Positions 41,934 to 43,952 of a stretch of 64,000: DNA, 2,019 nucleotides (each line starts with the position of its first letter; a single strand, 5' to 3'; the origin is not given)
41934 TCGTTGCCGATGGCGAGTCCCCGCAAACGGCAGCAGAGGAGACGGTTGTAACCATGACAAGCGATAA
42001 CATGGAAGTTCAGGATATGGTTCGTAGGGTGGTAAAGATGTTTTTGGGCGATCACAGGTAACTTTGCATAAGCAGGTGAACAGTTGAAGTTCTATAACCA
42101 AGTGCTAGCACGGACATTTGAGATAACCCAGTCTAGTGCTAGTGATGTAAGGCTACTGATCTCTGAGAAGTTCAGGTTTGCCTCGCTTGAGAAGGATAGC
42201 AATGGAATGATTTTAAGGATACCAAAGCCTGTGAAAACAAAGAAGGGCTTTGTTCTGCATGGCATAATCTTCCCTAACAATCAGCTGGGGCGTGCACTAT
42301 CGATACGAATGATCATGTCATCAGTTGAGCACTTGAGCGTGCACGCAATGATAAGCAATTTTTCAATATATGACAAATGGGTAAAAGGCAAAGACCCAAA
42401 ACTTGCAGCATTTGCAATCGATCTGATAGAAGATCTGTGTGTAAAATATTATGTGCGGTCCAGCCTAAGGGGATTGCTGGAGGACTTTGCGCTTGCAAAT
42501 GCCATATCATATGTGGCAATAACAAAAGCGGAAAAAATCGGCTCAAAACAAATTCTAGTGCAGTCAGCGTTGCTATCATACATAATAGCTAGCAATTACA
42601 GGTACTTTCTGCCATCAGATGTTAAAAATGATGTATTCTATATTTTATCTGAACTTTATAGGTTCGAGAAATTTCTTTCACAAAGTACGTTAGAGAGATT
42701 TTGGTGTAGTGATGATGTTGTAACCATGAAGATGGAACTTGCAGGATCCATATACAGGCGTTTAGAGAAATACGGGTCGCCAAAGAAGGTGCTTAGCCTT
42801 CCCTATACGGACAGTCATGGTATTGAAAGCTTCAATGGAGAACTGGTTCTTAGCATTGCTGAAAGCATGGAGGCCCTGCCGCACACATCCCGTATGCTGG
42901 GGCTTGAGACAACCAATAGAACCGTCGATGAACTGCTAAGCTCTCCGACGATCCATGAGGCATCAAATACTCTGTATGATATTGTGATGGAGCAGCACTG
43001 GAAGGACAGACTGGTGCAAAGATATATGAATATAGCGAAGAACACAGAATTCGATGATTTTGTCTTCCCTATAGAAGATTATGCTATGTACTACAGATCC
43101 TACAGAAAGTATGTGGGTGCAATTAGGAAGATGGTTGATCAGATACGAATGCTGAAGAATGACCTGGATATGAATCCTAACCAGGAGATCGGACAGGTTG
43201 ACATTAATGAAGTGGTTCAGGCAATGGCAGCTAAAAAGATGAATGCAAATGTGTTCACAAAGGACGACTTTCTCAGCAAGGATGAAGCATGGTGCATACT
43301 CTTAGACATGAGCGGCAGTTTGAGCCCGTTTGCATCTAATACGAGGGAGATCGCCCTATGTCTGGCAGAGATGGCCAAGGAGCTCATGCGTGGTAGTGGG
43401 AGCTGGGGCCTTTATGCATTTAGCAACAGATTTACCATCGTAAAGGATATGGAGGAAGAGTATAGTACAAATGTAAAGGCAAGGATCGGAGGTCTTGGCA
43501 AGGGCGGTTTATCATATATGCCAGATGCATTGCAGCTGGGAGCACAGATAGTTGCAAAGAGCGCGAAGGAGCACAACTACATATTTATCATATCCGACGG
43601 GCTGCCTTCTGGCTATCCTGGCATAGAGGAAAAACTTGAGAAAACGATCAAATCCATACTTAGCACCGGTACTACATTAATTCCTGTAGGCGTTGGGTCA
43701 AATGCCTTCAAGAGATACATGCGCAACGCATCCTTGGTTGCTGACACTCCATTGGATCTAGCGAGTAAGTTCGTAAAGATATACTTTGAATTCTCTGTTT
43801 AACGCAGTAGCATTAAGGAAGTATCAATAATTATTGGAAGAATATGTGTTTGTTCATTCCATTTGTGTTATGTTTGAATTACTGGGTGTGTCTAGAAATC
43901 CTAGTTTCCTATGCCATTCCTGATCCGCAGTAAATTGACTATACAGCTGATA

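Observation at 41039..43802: AAA_5 (MoxR/CbbQ-type) ATPase + VWA pair wedged between the two pilin operons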

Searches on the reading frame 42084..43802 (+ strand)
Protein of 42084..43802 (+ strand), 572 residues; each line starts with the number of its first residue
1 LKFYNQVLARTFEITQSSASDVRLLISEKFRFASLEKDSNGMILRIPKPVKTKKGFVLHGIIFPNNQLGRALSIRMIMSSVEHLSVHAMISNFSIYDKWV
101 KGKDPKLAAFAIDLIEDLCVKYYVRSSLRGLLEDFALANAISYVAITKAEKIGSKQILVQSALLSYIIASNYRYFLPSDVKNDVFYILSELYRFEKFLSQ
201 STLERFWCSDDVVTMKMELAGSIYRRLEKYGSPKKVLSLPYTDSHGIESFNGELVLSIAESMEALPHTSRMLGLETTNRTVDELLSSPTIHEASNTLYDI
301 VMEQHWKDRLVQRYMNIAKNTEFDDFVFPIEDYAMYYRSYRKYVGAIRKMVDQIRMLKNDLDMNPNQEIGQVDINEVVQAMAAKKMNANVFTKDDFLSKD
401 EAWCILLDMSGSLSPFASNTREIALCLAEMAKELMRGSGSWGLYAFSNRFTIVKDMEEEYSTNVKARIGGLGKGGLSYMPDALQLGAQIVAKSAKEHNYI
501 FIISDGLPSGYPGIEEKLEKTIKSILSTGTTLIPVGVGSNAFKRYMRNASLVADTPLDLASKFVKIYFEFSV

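Call 3: search_protein_families(library=pfam, proteins=[window:42084-43802:+], max_evalue=0.01)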
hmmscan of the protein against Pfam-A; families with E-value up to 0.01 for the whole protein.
window:42084-43802:+ (572 aa): 1 family
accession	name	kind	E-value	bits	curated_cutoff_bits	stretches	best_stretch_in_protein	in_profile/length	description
PF13519.12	VWA_2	-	3.3e-05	24.9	27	1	405-506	3-106/107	von Willebrand factor type A domain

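Call 4: search_protein_families(library=ncbifam, proteins=[window:42084-43802:+], max_evalue=0.01)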
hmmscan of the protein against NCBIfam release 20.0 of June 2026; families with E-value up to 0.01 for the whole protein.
window:42084-43802:+ (572 aa): 0 families

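Call 5: find_homologous_proteins(query=window:42084-43802:+)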
Query window:42084-43802:+ (572 aa): 60 proteins with E <= 0.001 among 8000 candidates.
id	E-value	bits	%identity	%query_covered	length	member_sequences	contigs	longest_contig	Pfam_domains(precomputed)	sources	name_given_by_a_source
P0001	0.0e+0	1254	100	99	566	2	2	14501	-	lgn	-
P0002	1.7e-273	926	71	100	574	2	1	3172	PF00092.35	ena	-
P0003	6.7e-252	855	66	100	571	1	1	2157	PF13519.13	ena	-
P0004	1.9e-245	834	65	100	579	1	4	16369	PF00092.35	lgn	-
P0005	2.9e-235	800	62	100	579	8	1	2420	-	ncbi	ncbi:MAG: hypothetical protein ACRD3Z_03810 [Nitrososphaerales archaeon]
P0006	1.3e-232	791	61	100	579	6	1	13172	-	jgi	-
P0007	4.0e-232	790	61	100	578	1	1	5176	PF00092.35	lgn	-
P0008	7.1e-230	782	61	100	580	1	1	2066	PF00092.35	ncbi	-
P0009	5.7e-227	773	59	100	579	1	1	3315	-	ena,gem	-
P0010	1.0e-226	772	59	100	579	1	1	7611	-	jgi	-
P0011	2.3e-225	767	59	100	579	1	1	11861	PF00092.35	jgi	-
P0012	1.7e-221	755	62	94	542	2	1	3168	-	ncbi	ncbi:MAG: hypothetical protein ACRD38_05255, partial [Nitrososphaerales archaeon]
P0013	3.6e-218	744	58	100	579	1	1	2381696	PF00092.35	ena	-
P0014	1.6e-217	742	57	100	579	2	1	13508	PF00092.35,PF13519.13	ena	-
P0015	1.4e-215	735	56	100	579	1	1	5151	PF00092.35,PF13519.13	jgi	-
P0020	3.2e-205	701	53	100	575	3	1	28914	-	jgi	jgi:hypothetical protein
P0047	5.6e-65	238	31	97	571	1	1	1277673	PF13519.13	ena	-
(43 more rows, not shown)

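Call 7: find_encoding_contigs(protein=P0013, flank=10000, max_places=3)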
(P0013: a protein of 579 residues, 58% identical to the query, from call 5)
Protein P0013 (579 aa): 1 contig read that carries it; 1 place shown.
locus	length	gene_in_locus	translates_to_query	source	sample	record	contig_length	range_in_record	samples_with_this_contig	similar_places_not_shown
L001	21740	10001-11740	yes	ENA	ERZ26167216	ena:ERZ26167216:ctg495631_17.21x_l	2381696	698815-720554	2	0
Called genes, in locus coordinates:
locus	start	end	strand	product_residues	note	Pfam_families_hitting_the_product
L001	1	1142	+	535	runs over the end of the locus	-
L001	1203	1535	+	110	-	PF13340:DUF4096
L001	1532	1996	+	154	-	PF01609:DDE_Tnp_1, PF13586:DDE_Tnp_1_2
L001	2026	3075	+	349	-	-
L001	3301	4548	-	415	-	PF02812:ELFV_dehydrog_N, PF00208:ELFV_dehydrog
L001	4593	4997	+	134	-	-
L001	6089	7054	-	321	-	-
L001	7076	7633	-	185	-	-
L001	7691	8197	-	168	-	-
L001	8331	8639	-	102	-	-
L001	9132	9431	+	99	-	PF07728:AAA_5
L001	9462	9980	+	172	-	PF08406:CbbQ_C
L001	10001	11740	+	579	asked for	PF00092:VWA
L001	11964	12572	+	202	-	-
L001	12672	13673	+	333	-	PF23990:PilB3_N (weak), PF00437:T2SSE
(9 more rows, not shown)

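Call 8: find_encoding_contigs(protein=P0020, flank=10000, max_places=3)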
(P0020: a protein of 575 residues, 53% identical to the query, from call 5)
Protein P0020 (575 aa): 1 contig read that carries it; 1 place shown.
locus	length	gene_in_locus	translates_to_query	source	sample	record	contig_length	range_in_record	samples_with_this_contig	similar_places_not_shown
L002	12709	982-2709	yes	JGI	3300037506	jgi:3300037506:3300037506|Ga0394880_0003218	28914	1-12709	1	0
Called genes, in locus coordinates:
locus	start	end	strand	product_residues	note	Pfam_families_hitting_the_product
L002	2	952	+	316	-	?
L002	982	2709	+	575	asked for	-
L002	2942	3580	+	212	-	-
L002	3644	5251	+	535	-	PF23990:PilB3_N (weak), PF00437:T2SSE, PF13555:AAA_29 (faint), PF23989:PilB3_C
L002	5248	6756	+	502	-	PF00482:T2SSF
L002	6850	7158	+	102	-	PF14947:HTH_45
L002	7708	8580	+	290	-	PF01978:TrmB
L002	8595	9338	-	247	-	PF06745:ATPase, PF23442:DUF7125 (faint), PF13481:AAA_25 (weak)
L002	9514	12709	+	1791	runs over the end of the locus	-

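Call 9: find_encoding_contigs(protein=P0047, flank=10000, max_places=3)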
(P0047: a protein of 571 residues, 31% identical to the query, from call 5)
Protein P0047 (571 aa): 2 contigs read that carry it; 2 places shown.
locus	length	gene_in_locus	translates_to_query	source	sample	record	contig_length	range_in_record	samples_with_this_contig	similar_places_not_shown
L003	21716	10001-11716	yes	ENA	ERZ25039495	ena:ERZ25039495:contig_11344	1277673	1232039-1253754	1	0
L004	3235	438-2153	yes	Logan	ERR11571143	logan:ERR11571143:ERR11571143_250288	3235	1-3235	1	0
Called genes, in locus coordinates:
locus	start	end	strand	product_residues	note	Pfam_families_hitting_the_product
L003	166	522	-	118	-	-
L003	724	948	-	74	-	-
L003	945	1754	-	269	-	PF00672:HAMP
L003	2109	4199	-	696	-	PF01627:Hpt, PF07194:P2, PF02895:H-kinase_dim, PF02518:HATPase_c, PF01584:CheW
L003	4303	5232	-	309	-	PF03705:CheR_N, PF01739:CheR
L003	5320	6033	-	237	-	PF04509:CheC (faint)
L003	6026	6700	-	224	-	PF04509:CheC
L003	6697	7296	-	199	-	PF03975:CheD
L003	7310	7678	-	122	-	PF00072:Response_reg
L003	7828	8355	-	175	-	-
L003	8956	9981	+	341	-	PF00004:AAA (faint), PF07728:AAA_5, PF08406:CbbQ_C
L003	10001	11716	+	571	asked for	PF13519:VWA_2 (weak)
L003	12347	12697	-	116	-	PF01741:MscL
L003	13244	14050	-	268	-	PF01609:DDE_Tnp_1, PF13751:DDE_Tnp_1_6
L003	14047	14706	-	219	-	PF05598:DUF772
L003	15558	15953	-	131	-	PF24042:DUF7351 (weak)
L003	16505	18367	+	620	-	PF09137:Glucodextran_N (weak), PF00723:Glyco_hydro_15, PF22422:MGH1-like_GH (faint), PF00723:Glyco_hydro_15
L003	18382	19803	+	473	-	PF00083:Sugar_tr, PF07690:MFS_1, PF06609:TRI12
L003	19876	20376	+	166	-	-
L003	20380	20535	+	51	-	-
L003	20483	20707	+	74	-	-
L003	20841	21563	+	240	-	PF05239:PRC (weak)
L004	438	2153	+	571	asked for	PF13519:VWA_2 (weak)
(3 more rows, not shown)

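Call 14: find_related_loci(query=A1, collection=genome_contigs, flank=10000)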
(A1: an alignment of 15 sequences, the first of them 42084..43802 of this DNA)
Query A1 (572 aa) in genome_contigs; peptide patterns used: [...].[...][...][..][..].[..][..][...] (x = any residue, [..] = any of these).
163 stretches matched a pattern; 133 encode a relative of the query (tblastn E <= 1e-3); the best 80 are kept; 80 distinct loci.
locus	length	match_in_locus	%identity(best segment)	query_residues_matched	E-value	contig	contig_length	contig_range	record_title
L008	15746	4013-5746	54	1-572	0e+0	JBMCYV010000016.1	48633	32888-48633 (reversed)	MAG: Candidatus Nitrosomirales archaeon isolate DSS1 Ga0376076_0000894, whole genome shotgun sequence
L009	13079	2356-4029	35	1-572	9e-105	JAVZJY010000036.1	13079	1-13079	MAG: Candidatus Bathyarchaeia archaeon isolate DRTY-6_201907_bins_103 DRTY-6_201907_bins_103_scaffold_36, whole genome s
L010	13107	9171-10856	34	1-572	3e-104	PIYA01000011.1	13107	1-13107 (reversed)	MAG: Candidatus Bathyarchaeota archaeon isolate M8_bin163 bin163_scaffold2681, whole genome shotgun sequence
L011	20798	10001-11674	34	1-572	2e-103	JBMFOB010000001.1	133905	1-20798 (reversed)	MAG: Candidatus Bathyarchaeia archaeon isolate KM4338-26 NODE_1_length_133905_cov_9.286293, whole genome shotgun sequenc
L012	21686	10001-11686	34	1-572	9e-103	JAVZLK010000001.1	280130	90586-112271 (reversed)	MAG: Candidatus Bathyarchaeia archaeon isolate DRTY-6_201907_bins_50 DRTY-6_201907_bins_50_scaffold_1, whole genome shot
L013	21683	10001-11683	34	1-571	2e-101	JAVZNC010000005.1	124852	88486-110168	MAG: Candidatus Bathyarchaeia archaeon isolate DRTY-6_201912_bins_40 DRTY-6_201912_bins_40_scaffold_5, whole genome shot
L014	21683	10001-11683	34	1-571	2e-100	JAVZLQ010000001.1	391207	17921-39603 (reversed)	MAG: Candidatus Bathyarchaeia archaeon isolate DRTY-6_201907_bins_62 DRTY-6_201907_bins_62_scaffold_1, whole genome shot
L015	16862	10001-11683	33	1-571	3e-100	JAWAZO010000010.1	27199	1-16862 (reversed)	MAG: Candidatus Bathyarchaeia archaeon isolate ZZQ_201803_bins_84 ZZQ_201803_bins_84_scaffold_10, whole genome shotgun s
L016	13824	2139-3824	34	1-572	2e-100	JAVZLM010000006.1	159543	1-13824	MAG: Candidatus Bathyarchaeia archaeon isolate DRTY-6_201907_bins_54 DRTY-6_201907_bins_54_scaffold_6, whole genome shot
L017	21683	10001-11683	33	1-571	1e-99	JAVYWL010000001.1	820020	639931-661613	MAG: Candidatus Bathyarchaeia archaeon isolate DRTY-2_202007_bins_32 DRTY-2_202007_bins_32_scaffold_1, whole genome shot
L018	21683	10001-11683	33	1-571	9e-99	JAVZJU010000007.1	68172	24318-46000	MAG: Candidatus Bathyarchaeia archaeon isolate DRTY-6_201901_bins_99 DRTY-6_201901_bins_99_scaffold_7, whole genome shot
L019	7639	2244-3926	33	1-571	8e-99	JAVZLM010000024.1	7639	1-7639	MAG: Candidatus Bathyarchaeia archaeon isolate DRTY-6_201907_bins_54 DRTY-6_201907_bins_54_scaffold_24, whole genome sho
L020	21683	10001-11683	33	1-571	8e-99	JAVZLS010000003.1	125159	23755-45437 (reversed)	MAG: Candidatus Bathyarchaeia archaeon isolate DRTY-6_201907_bins_66 DRTY-6_201907_bins_66_scaffold_3, whole genome shot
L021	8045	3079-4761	33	1-571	8e-99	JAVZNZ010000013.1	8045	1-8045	MAG: Candidatus Bathyarchaeia archaeon isolate DRTY-6_201912_bins_75 DRTY-6_201912_bins_75_scaffold_13, whole genome sho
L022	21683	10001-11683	33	1-571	2e-98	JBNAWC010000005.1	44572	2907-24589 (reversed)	MAG: Candidatus Bathyarchaeales archaeon isolate Kamch4342-D-MF-054 bin100.fa-5, whole genome shotgun sequence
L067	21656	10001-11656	30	16-571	6e-64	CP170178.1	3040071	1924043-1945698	MAG: Candidatus Bathyarchaeia archaeon isolate Bathy6-F90_cMAG_MillC chromosome, complete genome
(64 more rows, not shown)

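Call 15: search_solved_structures(query=A1, max_evalue=1, show_alignments=2)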
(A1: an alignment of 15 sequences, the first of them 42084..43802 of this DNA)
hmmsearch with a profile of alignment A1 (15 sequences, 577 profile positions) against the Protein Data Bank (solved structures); distinct sequences matched with E-value up to 1: 11.
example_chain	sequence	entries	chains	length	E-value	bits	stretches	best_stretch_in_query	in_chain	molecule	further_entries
9qhd_G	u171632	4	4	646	1.4e-09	40.1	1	377-553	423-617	Nitric oxide reductase NorD protein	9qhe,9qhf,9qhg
9qh6_G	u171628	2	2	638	1.7e-05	26.6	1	387-545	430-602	von Willebrand factor, type A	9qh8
9han_A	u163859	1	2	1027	0.00017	23.3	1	498-547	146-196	Collagen type VI alpha 1 chain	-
21vt_A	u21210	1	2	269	0.002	19.8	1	487-562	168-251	Cobaltochelatase subunit CobT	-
9uka_G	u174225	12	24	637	0.0085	17.7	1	487-562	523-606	Cobaltochelatase subunit CobT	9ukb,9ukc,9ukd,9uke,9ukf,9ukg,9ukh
4cn8_A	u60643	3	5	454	0.016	16.8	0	500-549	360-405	PROXIMAL THREAD MATRIX PROTEIN 1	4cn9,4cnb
9sdp_BA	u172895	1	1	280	0.11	14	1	495-571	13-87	Small ribosomal subunit protein uS2y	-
9vth_SA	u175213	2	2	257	0.18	13.4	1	496-571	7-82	Small ribosomal subunit protein uS2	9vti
4v3p_SA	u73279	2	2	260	0.21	13.1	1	491-571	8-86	40S ribosomal protein SA | 40S ribosomal protein S2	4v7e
8auv_Z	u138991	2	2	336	0.29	12.7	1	496-571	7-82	uS2 (40S ribosomal protein SA) | 40S ribosomal protein SA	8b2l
8jiw_BA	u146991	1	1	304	0.5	11.9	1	498-571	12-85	40S ribosomal protein SA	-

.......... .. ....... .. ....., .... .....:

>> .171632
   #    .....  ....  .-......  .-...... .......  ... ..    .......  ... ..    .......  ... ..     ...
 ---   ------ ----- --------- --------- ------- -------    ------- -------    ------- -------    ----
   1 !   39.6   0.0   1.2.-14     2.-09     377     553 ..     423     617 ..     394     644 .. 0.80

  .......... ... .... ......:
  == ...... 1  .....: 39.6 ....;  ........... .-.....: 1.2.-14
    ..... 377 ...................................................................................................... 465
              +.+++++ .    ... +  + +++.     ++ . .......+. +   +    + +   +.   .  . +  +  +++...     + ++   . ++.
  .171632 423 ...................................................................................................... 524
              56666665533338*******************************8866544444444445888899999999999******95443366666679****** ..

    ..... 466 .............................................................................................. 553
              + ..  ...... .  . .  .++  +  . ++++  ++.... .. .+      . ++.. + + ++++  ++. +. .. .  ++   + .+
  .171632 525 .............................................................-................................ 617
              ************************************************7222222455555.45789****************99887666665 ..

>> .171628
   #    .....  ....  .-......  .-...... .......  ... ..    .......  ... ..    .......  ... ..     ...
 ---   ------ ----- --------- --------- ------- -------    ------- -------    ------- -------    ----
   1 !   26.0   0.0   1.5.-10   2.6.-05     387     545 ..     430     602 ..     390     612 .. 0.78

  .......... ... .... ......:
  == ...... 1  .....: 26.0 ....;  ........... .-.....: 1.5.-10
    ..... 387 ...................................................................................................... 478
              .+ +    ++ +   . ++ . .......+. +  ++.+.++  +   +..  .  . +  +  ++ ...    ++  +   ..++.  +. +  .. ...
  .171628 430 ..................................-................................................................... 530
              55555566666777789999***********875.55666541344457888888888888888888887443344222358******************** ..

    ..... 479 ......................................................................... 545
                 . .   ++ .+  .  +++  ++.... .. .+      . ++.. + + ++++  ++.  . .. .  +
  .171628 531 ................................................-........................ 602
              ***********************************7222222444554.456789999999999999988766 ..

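Call 27: search_protein_families(library=pfam, proteins=[L003:7828-8355:-], max_evalue=0.01)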
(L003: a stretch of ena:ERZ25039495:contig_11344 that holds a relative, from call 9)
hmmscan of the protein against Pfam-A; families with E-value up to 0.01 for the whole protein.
L003:7828-8355:- (175 aa): 0 families

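Call 42: search_protein_families(library=padloc, proteins=[window:42084-43802:+], max_evalue=0.01)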
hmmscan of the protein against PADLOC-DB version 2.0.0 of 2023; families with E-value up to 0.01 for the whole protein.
window:42084-43802:+ (572 aa): 0 families

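Call 52: predict_structure(alignment_id=A5)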
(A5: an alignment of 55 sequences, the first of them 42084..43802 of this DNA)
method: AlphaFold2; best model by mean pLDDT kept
length: 572 residues; sequences in the alignment: 55
mean_pLDDT: 86.2   pTM: 0.85
mean pLDDT of the five models: 86.2, 85.2, 84.7, 84.6, 84.3
residues with pLDDT >= 90: 369; 70-90: 133; 50-70: 34; < 50: 36
segments of 3 or more residues with pLDDT < 50: 362-397
pLDDT, mean of each block of 10 residues (from residue 1): 87 93 93 91 93 89 91 94 95 93 93 95 92 93 86 90 94 90 97 93 72 95 96 86 70 80 91 74 71 86 92 93 95 95 93 77 40 41 42 44 94 71 95 85 96 94 95 91 96 90 92 95 94 91 84 90 90 76
secondary structure, 60 per line:
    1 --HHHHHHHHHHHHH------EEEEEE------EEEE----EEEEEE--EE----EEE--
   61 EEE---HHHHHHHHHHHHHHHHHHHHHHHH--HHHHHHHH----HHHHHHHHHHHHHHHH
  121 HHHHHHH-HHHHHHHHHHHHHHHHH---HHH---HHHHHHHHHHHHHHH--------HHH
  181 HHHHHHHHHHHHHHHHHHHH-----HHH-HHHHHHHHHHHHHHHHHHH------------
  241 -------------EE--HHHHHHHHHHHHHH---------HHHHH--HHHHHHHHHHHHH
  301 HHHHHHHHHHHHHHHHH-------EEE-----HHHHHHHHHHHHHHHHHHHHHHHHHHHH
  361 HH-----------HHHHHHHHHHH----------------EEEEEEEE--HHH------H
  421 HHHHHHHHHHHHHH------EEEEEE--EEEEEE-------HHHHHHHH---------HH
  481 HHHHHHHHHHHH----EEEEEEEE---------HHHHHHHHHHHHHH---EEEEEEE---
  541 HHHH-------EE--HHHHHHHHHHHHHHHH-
elements in order: H3-15 E22-27 E34-37 E42-47 E56-58 E61-63 H67-90 H93-100 H105-127 H129-145 H155-169 H178-200 H210-228 H258-271 H281-285 H288-317 E325-327 H333-362 H374-384 E401-408 H420-434 E441-446 E449-454 H462-469 H479-492 E497-504 H514-527 E531-537 H541-544 H556-571
